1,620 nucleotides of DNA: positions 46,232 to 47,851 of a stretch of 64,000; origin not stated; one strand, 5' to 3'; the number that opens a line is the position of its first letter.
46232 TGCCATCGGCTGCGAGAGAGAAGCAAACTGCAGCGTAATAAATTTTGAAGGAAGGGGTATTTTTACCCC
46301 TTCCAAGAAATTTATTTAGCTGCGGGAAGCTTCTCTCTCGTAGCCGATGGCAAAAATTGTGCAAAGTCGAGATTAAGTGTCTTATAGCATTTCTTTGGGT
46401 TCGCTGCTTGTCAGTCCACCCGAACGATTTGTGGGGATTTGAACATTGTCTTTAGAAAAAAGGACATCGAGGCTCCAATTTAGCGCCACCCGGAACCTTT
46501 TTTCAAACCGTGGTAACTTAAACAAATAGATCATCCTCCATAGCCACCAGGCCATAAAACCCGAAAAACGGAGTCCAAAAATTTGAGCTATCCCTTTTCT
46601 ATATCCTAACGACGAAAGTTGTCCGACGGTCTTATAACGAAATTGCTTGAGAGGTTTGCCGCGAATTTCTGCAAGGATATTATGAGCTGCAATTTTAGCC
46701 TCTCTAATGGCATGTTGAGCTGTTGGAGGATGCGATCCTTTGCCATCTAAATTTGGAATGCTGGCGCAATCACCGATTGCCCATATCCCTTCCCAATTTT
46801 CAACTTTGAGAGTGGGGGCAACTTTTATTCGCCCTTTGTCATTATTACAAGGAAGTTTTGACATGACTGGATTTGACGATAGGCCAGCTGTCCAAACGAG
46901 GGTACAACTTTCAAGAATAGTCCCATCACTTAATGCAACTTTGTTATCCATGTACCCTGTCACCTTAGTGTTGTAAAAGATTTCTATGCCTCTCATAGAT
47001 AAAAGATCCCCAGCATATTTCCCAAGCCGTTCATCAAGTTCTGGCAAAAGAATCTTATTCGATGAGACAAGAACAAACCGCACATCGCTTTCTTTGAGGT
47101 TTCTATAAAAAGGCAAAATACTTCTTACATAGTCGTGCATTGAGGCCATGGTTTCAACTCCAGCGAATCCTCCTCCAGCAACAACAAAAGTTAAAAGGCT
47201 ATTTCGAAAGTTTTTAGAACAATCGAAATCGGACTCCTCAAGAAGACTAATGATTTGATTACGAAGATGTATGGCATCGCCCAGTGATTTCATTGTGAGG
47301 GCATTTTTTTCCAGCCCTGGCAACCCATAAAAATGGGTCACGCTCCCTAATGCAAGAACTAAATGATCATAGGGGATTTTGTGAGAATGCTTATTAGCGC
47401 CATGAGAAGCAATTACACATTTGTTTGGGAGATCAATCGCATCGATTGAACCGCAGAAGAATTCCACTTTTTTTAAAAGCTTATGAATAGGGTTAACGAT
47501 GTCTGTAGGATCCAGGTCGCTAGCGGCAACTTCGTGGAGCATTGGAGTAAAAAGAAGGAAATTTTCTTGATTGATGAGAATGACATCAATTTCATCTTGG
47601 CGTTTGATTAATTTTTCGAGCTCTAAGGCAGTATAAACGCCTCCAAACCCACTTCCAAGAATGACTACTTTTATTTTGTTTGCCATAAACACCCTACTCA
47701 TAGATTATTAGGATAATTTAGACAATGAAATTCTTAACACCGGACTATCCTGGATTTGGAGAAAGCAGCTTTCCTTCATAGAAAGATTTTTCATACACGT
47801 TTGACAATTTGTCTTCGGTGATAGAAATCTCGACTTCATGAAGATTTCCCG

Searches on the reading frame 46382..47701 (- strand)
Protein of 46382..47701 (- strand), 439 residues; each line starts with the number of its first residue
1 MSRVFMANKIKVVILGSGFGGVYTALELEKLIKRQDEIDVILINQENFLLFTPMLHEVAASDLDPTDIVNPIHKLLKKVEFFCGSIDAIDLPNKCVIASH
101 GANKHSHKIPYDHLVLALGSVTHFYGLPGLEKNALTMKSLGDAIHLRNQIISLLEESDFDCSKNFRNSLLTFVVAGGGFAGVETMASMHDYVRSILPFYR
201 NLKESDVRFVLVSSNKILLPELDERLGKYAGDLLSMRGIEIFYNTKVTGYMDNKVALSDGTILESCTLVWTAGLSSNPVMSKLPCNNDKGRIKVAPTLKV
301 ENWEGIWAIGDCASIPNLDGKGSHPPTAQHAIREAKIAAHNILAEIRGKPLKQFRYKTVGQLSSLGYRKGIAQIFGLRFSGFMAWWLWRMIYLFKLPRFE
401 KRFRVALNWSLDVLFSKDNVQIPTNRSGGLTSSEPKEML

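Call 26: search_protein_families(library=pfam, proteins=[window:46382-47701:-], max_evalue=0.0001)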
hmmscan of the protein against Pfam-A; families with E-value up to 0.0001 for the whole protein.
window:46382-47701:- (439 aa): 3 families
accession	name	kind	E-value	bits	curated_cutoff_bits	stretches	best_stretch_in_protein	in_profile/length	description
PF07992.20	Pyr_redox_2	-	3.7e-40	138.6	26.1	1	11-335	2-291/291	Pyridine nucleotide-disulphide oxidoreductase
PF22366.1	NDH2_C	-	2e-07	31.5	27.7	1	360-418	3-62/62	NDH2 C-terminal domain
PF00070.33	Pyr_redox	-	8.3e-07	29.9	22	0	172-251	2-67/82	Pyridine nucleotide-disulphide oxidoreductase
